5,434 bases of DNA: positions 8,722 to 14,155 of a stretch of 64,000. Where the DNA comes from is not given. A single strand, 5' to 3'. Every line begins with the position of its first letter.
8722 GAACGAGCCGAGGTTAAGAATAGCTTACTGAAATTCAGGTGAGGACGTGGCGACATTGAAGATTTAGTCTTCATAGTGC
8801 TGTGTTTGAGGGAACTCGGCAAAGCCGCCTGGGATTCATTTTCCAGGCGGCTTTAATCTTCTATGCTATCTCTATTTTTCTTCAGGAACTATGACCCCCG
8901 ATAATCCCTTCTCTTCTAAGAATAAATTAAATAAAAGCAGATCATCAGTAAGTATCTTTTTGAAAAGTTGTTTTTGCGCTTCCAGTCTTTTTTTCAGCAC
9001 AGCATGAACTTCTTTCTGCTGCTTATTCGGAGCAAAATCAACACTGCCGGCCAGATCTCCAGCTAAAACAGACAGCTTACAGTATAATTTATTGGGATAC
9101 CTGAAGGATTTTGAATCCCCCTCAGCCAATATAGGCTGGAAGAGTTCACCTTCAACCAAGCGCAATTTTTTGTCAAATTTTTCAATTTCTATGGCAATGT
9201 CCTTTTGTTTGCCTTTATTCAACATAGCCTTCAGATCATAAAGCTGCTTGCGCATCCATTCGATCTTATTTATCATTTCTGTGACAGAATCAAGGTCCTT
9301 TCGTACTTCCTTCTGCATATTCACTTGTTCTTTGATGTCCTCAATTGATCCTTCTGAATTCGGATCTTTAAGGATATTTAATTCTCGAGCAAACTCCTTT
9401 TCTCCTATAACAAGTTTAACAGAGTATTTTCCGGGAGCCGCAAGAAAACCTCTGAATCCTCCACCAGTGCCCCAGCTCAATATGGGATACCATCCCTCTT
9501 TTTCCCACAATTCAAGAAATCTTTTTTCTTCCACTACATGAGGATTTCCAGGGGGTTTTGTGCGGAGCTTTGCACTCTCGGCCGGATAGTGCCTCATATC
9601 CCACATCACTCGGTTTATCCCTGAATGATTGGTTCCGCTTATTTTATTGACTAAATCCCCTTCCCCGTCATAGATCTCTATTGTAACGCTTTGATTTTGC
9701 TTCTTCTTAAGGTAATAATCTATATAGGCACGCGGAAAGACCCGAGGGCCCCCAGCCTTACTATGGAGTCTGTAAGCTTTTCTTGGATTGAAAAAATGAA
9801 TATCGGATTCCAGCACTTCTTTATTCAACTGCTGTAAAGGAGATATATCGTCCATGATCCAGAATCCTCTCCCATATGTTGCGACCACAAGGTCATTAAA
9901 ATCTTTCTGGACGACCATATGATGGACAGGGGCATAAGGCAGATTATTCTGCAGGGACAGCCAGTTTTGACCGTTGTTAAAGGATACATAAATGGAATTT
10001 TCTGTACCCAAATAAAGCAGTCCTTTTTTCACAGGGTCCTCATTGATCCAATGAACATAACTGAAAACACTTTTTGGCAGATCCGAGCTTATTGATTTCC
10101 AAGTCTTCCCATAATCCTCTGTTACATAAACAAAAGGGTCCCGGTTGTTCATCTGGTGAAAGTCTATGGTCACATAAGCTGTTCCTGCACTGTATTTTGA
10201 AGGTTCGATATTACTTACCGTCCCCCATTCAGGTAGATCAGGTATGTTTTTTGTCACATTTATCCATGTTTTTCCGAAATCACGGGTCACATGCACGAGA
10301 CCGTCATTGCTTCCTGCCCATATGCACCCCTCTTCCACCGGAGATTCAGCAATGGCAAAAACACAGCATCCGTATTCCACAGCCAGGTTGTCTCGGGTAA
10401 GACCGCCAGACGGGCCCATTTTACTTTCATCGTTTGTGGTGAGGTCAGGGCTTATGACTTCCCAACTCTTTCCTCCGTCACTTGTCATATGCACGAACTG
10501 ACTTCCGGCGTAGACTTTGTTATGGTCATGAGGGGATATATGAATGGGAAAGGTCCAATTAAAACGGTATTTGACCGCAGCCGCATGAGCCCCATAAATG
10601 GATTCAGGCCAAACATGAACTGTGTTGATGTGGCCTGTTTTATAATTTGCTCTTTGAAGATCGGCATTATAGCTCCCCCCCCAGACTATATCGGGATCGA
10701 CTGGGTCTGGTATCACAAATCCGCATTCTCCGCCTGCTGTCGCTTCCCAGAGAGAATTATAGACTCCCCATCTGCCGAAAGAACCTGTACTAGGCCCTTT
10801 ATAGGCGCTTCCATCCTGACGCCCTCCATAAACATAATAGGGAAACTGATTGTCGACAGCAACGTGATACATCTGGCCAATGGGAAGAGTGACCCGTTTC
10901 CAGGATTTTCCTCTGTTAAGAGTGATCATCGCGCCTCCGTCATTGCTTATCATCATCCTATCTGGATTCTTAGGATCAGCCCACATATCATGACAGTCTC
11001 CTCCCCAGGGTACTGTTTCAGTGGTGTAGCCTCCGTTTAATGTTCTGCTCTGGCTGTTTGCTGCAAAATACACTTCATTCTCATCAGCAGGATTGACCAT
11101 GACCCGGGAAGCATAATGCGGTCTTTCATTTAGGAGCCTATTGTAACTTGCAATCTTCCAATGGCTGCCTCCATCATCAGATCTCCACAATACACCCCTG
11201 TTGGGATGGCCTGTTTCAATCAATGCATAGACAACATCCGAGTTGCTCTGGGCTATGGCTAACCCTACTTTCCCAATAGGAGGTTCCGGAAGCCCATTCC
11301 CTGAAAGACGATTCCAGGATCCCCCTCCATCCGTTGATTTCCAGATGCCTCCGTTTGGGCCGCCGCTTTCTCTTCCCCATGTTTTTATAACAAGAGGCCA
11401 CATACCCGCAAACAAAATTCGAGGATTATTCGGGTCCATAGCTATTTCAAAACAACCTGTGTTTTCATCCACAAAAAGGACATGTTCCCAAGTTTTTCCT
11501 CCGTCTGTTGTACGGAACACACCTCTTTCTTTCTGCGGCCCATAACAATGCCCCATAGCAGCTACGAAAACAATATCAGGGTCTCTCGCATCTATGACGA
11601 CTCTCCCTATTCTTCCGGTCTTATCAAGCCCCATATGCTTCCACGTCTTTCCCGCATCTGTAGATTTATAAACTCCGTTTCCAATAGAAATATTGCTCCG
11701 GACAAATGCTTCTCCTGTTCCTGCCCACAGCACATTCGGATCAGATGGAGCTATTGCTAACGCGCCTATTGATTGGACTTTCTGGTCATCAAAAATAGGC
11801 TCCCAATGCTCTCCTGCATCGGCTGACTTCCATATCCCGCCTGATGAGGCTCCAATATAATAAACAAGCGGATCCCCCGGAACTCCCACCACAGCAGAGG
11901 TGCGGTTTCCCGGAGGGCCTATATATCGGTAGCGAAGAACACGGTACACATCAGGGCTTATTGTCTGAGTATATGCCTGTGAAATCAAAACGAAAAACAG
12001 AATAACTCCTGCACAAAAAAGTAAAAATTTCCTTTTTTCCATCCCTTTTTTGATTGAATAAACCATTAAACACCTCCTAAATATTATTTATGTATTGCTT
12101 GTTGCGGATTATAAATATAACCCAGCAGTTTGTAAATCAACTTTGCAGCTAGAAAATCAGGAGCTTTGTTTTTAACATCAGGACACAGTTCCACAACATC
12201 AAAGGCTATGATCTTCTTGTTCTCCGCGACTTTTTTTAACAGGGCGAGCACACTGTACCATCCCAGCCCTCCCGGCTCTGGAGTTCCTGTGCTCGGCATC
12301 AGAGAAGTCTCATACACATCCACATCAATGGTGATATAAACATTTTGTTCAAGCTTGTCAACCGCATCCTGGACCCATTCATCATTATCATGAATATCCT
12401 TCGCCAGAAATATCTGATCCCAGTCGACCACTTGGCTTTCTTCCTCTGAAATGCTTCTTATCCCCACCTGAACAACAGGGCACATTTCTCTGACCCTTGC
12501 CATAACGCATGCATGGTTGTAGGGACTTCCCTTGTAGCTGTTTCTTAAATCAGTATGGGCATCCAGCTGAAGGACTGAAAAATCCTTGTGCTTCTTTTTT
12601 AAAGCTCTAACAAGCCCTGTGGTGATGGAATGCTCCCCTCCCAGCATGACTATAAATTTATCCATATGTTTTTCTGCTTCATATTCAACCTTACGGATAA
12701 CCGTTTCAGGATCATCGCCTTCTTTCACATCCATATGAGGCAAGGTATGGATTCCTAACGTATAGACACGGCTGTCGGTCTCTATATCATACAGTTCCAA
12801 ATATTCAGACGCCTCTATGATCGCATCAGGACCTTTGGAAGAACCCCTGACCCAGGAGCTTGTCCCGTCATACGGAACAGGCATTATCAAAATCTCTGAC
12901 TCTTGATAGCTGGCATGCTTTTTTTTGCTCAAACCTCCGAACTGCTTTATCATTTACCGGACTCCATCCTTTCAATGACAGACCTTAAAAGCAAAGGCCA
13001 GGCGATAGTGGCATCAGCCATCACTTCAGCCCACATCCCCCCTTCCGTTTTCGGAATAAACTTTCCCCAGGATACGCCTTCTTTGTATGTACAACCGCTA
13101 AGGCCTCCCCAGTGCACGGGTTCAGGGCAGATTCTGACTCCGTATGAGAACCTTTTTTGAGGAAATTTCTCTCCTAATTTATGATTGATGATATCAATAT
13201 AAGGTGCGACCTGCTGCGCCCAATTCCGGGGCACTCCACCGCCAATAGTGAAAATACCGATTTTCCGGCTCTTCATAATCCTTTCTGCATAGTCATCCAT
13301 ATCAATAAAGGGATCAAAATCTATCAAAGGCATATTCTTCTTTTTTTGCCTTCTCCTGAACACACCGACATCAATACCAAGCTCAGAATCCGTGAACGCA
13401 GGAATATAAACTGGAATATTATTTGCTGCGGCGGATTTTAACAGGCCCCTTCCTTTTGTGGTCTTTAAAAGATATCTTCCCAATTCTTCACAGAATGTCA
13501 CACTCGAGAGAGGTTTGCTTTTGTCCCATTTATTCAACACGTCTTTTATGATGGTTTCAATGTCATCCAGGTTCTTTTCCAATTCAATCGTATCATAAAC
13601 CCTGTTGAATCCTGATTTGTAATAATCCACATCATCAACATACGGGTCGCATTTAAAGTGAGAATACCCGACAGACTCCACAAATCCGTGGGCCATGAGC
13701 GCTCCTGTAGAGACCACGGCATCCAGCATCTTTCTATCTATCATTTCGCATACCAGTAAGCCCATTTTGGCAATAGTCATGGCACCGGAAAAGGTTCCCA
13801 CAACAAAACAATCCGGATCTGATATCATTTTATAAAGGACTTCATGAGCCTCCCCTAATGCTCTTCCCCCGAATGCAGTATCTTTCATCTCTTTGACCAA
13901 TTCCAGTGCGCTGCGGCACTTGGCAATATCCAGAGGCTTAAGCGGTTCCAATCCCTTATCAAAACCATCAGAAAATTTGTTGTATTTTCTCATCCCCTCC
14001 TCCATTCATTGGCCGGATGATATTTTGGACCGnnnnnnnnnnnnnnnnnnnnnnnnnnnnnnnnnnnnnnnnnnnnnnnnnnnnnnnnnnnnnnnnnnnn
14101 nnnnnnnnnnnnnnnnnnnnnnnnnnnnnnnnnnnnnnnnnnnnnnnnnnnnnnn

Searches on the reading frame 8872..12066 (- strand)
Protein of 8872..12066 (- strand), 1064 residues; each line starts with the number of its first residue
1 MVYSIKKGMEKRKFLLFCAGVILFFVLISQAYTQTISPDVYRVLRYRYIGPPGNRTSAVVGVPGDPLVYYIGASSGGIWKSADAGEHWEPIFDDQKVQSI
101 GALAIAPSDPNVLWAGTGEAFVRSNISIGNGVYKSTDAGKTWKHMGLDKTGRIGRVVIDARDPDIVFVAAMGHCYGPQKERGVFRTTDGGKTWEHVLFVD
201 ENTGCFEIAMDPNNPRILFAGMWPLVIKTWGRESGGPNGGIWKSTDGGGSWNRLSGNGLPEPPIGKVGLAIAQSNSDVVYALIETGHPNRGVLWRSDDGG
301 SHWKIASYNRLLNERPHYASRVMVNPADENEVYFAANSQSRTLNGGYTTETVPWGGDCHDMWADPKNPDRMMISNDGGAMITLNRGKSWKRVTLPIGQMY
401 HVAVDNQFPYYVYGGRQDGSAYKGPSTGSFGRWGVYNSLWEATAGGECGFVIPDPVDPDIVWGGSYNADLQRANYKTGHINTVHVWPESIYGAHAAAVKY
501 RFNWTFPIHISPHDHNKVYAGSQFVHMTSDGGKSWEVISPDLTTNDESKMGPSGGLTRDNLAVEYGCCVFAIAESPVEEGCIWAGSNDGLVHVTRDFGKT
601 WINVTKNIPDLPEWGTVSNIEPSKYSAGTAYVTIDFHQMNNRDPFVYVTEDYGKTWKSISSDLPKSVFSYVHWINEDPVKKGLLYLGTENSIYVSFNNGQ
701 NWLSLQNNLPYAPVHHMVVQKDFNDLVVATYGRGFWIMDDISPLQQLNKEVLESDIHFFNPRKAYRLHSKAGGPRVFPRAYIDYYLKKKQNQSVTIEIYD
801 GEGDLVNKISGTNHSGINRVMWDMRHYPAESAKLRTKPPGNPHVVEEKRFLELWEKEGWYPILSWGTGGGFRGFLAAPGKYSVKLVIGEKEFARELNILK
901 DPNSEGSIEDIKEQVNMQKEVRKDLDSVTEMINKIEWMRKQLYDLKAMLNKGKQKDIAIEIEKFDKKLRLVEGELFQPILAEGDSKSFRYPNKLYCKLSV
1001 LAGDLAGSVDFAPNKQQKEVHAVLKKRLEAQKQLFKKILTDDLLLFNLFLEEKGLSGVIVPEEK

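Call 76: search_protein_families(library=pfam, max_evalue=0.000001, proteins=[window:8872-12066:-])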
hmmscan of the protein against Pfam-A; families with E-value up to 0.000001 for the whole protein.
window:8872-12066:- (1064 aa): 3 families
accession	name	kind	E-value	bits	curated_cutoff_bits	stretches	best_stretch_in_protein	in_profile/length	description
PF15902.12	Sortilin-Vps10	-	1.4e-27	97.1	33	2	78-196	3-112/446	Sortilin, neurotensin receptor 3,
PF02012.26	BNR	-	4.5e-11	41.4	27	0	184-194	1-11/12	BNR/Asp-box repeat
PF13088.12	BNR_2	-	2.8e-07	30.6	31.4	0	178-304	135-249/277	BNR repeat-like domain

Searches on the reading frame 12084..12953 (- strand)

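Call 76: search_protein_families(library=pfam, max_evalue=0.000001, proteins=[window:12084-12953:-])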
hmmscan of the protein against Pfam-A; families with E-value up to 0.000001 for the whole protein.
window:12084-12953:- (289 aa): 1 family
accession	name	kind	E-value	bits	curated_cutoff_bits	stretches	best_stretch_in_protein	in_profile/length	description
PF00491.26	Arginase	-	5e-63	213.6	22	1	20-277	2-279/280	Arginase family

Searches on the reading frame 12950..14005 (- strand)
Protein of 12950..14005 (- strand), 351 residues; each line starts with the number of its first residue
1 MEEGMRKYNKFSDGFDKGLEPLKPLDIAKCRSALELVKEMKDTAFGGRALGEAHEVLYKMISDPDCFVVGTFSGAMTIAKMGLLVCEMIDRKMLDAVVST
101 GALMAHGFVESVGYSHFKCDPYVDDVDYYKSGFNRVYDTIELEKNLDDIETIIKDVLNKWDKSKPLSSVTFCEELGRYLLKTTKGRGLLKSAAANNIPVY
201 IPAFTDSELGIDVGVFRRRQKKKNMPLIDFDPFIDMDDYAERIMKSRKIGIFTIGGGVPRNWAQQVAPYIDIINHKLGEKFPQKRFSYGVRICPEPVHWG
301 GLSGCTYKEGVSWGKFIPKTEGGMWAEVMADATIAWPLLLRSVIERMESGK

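Call 76: search_protein_families(library=pfam, max_evalue=0.000001, proteins=[window:12950-14005:-])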
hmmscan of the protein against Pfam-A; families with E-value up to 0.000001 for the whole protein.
window:12950-14005:- (351 aa): 1 family
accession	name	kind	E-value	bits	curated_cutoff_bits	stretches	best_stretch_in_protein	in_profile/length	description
PF01916.23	DS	-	1.4e-76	258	27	1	35-341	1-286/288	Deoxyhypusine synthase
